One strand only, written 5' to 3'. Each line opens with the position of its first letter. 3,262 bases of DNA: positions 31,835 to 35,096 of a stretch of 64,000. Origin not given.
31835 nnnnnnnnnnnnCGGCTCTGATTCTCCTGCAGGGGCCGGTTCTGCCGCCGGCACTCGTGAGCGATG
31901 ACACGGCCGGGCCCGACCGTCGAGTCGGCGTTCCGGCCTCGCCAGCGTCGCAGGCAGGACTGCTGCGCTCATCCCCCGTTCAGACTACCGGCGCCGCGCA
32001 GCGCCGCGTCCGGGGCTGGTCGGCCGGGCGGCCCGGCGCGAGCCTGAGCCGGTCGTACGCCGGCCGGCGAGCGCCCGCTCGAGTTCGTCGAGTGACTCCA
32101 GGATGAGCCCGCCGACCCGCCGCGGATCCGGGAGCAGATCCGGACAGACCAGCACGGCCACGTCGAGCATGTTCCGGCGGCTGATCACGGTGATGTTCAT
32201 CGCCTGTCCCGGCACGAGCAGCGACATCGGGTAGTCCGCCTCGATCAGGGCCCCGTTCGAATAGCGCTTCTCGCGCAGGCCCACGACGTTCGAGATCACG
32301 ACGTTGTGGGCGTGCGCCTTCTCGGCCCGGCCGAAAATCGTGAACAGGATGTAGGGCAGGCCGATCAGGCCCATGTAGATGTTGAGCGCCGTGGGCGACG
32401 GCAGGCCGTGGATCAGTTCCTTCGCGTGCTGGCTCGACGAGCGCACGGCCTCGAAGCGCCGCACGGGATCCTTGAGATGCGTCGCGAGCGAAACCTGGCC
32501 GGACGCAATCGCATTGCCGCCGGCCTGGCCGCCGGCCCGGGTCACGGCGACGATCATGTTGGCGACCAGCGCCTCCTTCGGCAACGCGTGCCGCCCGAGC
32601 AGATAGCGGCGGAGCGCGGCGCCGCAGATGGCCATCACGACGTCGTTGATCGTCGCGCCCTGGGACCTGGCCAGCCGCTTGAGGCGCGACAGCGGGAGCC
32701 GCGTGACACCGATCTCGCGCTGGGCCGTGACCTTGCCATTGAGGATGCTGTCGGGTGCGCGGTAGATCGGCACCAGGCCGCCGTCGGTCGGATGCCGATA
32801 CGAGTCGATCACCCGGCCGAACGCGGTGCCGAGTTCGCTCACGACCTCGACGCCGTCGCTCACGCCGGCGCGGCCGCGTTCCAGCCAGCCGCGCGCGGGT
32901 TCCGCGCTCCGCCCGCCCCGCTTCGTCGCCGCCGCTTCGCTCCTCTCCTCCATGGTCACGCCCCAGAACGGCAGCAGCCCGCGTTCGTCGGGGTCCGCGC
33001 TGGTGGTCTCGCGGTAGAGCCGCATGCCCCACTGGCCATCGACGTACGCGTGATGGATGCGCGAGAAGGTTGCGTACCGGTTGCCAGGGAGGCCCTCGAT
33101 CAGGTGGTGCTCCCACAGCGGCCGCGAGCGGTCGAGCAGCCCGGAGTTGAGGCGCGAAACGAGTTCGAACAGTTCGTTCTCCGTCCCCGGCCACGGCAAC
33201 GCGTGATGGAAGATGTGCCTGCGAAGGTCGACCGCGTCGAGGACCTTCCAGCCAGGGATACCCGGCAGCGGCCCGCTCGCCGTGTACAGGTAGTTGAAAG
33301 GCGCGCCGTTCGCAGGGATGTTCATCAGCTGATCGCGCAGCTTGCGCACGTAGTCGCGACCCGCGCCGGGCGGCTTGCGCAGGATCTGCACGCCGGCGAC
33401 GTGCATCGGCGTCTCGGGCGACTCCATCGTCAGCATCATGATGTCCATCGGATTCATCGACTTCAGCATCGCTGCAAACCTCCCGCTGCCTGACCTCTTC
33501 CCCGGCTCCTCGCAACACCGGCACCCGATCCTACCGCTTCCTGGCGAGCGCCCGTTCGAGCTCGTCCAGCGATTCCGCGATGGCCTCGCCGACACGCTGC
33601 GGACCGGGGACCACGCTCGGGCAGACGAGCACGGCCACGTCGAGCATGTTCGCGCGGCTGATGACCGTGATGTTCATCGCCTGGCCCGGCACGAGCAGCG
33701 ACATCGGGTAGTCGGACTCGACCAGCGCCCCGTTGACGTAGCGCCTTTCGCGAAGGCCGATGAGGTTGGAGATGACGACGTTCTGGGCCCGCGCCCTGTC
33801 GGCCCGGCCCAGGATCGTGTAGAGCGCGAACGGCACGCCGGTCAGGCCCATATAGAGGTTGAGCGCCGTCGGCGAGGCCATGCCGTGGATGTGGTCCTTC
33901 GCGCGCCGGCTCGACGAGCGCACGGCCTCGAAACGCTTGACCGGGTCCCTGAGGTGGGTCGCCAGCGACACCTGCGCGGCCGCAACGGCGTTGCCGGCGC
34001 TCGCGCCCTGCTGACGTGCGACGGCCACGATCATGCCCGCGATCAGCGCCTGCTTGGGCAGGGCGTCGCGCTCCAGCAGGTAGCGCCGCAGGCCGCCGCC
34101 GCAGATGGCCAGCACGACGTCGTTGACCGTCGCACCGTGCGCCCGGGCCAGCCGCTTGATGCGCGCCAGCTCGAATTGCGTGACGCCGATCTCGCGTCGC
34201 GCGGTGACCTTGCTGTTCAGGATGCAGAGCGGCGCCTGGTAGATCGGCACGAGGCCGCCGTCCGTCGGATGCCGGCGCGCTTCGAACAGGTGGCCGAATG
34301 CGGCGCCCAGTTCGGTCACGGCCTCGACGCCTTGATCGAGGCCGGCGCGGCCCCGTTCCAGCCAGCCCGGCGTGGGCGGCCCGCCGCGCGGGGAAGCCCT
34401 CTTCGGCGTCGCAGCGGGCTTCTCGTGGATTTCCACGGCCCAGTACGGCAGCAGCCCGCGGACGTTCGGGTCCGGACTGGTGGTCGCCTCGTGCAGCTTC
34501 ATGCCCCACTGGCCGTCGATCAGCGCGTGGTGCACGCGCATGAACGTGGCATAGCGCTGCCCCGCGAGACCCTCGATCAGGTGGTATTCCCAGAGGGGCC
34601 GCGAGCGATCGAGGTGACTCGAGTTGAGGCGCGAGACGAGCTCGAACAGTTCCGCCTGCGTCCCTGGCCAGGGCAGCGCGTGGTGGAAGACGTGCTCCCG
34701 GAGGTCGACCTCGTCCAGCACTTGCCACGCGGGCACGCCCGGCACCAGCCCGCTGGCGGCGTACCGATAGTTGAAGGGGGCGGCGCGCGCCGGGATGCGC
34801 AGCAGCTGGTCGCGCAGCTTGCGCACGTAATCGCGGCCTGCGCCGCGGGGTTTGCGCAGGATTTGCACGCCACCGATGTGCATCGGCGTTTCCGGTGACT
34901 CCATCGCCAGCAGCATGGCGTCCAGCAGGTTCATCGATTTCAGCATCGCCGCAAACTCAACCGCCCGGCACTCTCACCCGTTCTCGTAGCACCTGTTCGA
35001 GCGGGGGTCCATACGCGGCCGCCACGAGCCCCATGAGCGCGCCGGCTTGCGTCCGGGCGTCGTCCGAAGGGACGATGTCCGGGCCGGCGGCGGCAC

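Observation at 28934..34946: Four tandem WS/DGAT acyltransferase paralogs in one co-directional string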

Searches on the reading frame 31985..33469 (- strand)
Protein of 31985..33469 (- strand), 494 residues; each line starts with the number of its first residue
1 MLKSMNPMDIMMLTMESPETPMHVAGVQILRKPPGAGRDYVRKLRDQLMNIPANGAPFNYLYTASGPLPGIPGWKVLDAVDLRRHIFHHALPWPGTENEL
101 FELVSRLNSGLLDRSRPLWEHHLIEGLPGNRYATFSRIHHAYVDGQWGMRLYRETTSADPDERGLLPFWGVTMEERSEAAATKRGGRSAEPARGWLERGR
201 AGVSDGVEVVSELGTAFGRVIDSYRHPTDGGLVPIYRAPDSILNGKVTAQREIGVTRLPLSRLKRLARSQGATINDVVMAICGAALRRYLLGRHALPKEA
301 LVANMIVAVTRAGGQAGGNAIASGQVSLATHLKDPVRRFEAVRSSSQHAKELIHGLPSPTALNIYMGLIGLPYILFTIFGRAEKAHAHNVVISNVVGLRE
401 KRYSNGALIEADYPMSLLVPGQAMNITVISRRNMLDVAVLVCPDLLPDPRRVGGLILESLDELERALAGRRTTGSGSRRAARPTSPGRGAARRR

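Call 3: search_protein_families(library=pfam, proteins=[window:31985-33469:-])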
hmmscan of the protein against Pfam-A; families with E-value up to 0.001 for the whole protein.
window:31985-33469:- (494 aa): 2 families
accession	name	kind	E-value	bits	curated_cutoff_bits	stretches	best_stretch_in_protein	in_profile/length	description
PF03007.21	WS_DGAT_cat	-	1.9e-60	205.3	23.6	1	5-278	1-263/263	Wax ester synthase/diacylglycerol acyltransferase catalytic domain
PF06974.18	WS_DGAT_C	-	1.3e-25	90.6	20.7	1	318-463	2-144/145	WS/DGAT C-terminal domain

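Call 4: search_protein_families(library=ncbifam, proteins=[window:31985-33469:-])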
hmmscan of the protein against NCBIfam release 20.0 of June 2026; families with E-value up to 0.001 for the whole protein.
window:31985-33469:- (494 aa): 1 family
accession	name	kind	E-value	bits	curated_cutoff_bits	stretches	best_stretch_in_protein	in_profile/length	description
TIGR02946.1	acyl_WS_DGAT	subfamily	1.6e-105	353.7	309.95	1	5-466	1-452/453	wax ester/triacylglycerol synthase family O-acyltransferase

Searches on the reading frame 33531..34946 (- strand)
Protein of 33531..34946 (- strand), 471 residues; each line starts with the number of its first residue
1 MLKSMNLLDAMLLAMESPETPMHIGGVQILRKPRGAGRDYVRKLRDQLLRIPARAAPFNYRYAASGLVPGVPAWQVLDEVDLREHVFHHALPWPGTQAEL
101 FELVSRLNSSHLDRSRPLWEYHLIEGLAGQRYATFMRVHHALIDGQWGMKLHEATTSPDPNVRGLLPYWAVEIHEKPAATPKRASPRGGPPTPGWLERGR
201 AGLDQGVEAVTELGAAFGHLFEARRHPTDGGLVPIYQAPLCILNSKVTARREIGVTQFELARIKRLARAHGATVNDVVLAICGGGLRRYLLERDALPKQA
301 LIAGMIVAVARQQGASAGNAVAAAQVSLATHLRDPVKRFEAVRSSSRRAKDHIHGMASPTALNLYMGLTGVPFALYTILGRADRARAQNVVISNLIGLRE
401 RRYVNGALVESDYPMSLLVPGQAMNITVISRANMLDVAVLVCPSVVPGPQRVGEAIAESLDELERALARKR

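Call 3: search_protein_families(library=pfam, proteins=[window:33531-34946:-])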
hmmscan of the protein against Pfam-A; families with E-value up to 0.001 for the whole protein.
window:33531-34946:- (471 aa): 2 families
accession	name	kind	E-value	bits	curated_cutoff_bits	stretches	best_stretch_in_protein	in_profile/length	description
PF03007.21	WS_DGAT_cat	-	2.4e-62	211.5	23.6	1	5-278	1-263/263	Wax ester synthase/diacylglycerol acyltransferase catalytic domain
PF06974.18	WS_DGAT_C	-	3e-28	99.1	20.7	1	318-463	2-144/145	WS/DGAT C-terminal domain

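Call 4: search_protein_families(library=ncbifam, proteins=[window:33531-34946:-])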
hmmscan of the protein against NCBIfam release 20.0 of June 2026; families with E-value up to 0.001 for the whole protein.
window:33531-34946:- (471 aa): 1 family
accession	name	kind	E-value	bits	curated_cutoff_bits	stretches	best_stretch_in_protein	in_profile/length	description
TIGR02946.1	acyl_WS_DGAT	subfamily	2.5e-110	369.5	309.95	1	5-466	1-452/453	wax ester/triacylglycerol synthase family O-acyltransferase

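Call 5: find_encoding_contigs(protein=window:33531-34946:-, flank=10000, max_places=6)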
Protein window:33531-34946:- (471 aa): 2 contigs read that carry it; 2 places shown.
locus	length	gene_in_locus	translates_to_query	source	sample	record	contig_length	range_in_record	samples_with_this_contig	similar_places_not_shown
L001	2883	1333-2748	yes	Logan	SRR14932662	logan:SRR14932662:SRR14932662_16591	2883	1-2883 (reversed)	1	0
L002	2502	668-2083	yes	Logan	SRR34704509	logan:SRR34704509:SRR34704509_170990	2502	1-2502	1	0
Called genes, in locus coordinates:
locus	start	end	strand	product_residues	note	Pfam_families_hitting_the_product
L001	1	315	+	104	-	?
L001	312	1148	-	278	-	PF00106:adh_short, PF13561:adh_short_C2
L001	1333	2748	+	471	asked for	PF03007:WS_DGAT_cat, PF06974:WS_DGAT_C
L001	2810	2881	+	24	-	?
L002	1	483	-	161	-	?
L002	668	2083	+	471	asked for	PF03007:WS_DGAT_cat, PF06974:WS_DGAT_C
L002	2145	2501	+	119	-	?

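Call 8: find_related_loci(query=window:33531-34946:-, collection=genome_contigs, flank=10000)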
Query window:33531-34946:- (471 aa) in genome_contigs; peptide patterns used: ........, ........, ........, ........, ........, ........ (x = any residue, [..] = any of these).
56 stretches matched a pattern; 15 encode a relative of the query (tblastn E <= 1e-3); 15 distinct loci.
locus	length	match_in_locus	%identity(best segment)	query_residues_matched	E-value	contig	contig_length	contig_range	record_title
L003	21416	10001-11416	68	1-471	0e+0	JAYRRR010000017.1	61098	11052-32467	MAG: Steroidobacteraceae bacterium isolate XM1_ASGE3bin.34 k141_104898, whole genome shotgun sequence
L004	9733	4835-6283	55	2-464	1e-173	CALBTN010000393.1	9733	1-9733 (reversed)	MAG TPA_asm: uncultured Rubrivivax sp. isolate SRR1506987_bin.188_CONCOCT_v1.1_MAG genome assembly, contig: ERZ761602.91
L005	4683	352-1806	55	2-466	1e-174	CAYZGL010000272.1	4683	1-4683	MAG TPA_asm: uncultured Rubrivivax sp. isolate binchicken_co14_278 genome assembly, contig: NODE_18945_length_4683_cov_7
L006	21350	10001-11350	37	8-466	3e-73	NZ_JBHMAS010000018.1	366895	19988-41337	Rhodococcus baikonurensis strain JCM 11411 platanus_K_25_97_18, whole genome shotgun sequence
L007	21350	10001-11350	37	8-466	2e-72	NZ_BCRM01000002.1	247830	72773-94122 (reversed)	Rhodococcus erythropolis NBRC 15567, whole genome shotgun sequence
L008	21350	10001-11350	37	8-466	2e-72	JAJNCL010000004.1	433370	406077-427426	Rhodococcus qingshengii strain IEGM 1359 NODE_4_length_433370_cov_198.063252, whole genome shotgun sequence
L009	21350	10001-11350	37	8-466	2e-72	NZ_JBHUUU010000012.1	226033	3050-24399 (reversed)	Rhodococcus sp. NPDC057135 NPDC057135_T17_B7.ctg-0012, whole genome shotgun sequence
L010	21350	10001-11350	37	8-466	7e-72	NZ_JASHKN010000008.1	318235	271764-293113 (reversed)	Rhodococcus sp. IEGM 1409 NODE_8_length_318235_cov_441.723081, whole genome shotgun sequence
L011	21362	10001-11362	35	8-466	2e-63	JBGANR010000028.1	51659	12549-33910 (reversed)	MAG: Mycobacteriaceae bacterium isolate MAG_MBR_H10.71 MBRH10-71_opera_contig_2487, whole genome shotgun sequence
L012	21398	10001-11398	31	1-468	4e-63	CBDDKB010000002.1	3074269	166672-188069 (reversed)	MAG: Alphaproteobacteria bacterium isolate 291f0014-fb19-46b7-b450-4b1e4885b186 genome assembly, contig: contig_2, whole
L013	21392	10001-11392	33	2-468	8e-60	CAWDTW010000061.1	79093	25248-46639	MAG: uncultured Alphaproteobacteria bacterium isolate MFD05377.bin.2.82 genome assembly, contig: contig_41172, whole gen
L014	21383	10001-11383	35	1-471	1e-70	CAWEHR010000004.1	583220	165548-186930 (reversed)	MAG: uncultured Gammaproteobacteria bacterium isolate MFD09779.bin.1.234 genome assembly, contig: contig_31171, whole ge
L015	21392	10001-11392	29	8-463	9e-52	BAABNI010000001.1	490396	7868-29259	MAG: Candidatus Pelagadaptatus aseana SJ0813 DNA, sequence01, whole genome shotgun sequence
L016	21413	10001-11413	29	2-467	4e-48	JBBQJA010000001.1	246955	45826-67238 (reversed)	MAG: Hyphomicrobiales bacterium isolate Co_metawrap_768 Cmw_768_k141_22916433_length_246955_cov_15.9998, whole genome sh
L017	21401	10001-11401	31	1-467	6e-58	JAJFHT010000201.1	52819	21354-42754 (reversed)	MAG: Hyphomicrobiales bacterium isolate OFTM20 OFTM20_200, whole genome shotgun sequence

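Call 85: predict_structure(alignment_id=A2)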
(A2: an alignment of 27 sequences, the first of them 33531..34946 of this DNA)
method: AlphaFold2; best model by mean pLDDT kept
length: 471 residues; sequences in the alignment: 27
mean_pLDDT: 88.2   pTM: 0.87
mean pLDDT of the five models: 88.2, 87.4, 86.9, 86.3, 85.2
residues with pLDDT >= 90: 297; 70-90: 133; 50-70: 20; < 50: 21
segments of 3 or more residues with pLDDT < 50: 177-193
pLDDT, mean of each block of 10 residues (from residue 1): 84 87 93 94 96 93 85 92 97 94 95 94 97 96 88 94 93 62 41 47 67 81 80 90 92 96 96 97 98 96 89 66 92 97 95 83 82 85 89 91 96 93 95 95 95 98 91 54
secondary structure, 60 per line:
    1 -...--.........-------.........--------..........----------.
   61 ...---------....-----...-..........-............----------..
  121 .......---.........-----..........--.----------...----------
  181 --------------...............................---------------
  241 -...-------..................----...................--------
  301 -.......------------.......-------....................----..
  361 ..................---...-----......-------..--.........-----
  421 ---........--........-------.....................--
elements in order: E2-4 H7-15 E23-31 H40-49 E60-63 E73-76 E86-95 H97-108 E119-127 E131-139 H145-154 H195-225 E252-259 H260-269 H274-292 E302-308 E321-327 H335-354 H359-378 E390-395 E407-415 E424-431 E434-441 H449-469

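Call 87: fold_search(model_id=the predicted structure, library=pdb)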
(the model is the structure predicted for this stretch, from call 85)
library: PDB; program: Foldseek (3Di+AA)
matches with E <= 10: 695; with E <= 0.001: 241
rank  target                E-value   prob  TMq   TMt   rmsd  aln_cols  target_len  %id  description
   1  6chj_B                8.2e-43  1.00  0.75  0.86   7.0       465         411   32  Wax ester synthase/diacylglycerol acyltransferase from Marinobacter aquaeolei VT8 (released 2018-06-13)
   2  6chj_A                4.8e-41  1.00  0.72  0.85   6.6       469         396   31  Wax ester synthase/diacylglycerol acyltransferase from Marinobacter aquaeolei VT8 (released 2018-06-13)
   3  7nxg                  1.6e-40  1.00  0.72  0.86   3.7       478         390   29  Wax synthase 1 from Acinetobacter baylyi (AbWSD1) co-crystallized with myristic acid (released 2022-03-30)
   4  6p1j_A                4.5e-16  1.00  0.49  0.28  10.5       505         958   16  The structure of condensation and adenylation domains of teixobactin-producing nonribosomal peptide synthetase Txo2 se (released 2019-05-29)
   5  9uay_A                5.4e-16  1.00  0.48  0.51   9.1       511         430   15  Crystal structure of CmnI (released 2026-03-11)
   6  7c1s                  9.3e-16  1.00  0.57  0.61   9.5       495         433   12  Crystal structure of the starter condensation domain of rhizomide synthetase RzmA mutant H140A/R148A in complex with C8- (released 2020-11-25)
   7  8s6l                  1.2e-15  1.00  0.59  0.63   8.4       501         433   16  AzeD dehydratase of Pseudomonas aeruginosa (released 2025-03-12)
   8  6p1j_B                2.1e-15  1.00  0.48  0.27  10.7       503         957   15  The structure of condensation and adenylation domains of teixobactin-producing nonribosomal peptide synthetase Txo2 se (released 2019-05-29)
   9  4jn5_A                2.7e-15  1.00  0.55  0.59   7.8       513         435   15  Crystal structures of the first condensation domain of the CDA synthetase (released 2013-06-19)
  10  5t3e_B                3.7e-15  1.00  0.56  0.61   8.7       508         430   12  Crystal structure of a nonribosomal peptide synthetase heterocyclization domain. (released 2016-11-02)
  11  9uay_B                5.0e-15  1.00  0.47  0.51   9.2       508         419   16  Crystal structure of CmnI (released 2026-03-11)
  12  2jgp                  5.9e-15  1.00  0.46  0.43   9.3       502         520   13  Structure of the TycC5-6 PCP-C bidomain of the tyrocidine synthetase TycC (released 2007-10-30)
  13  5t3e_A                6.3e-15  1.00  0.56  0.60   8.6       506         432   12  Crystal structure of a nonribosomal peptide synthetase heterocyclization domain. (released 2016-11-02)
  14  8f7f                  7.5e-15  1.00  0.48  0.51   9.3       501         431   11  The condensation domain of surfactin A synthetase C in space group P43212 (released 2023-11-22)
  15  6mfx                  8.0e-15  1.00  0.52  0.24   8.5       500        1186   11  Crystal structure of a 4-domain construct of a mutant of LgrA in the substrate donation state (released 2019-11-20)
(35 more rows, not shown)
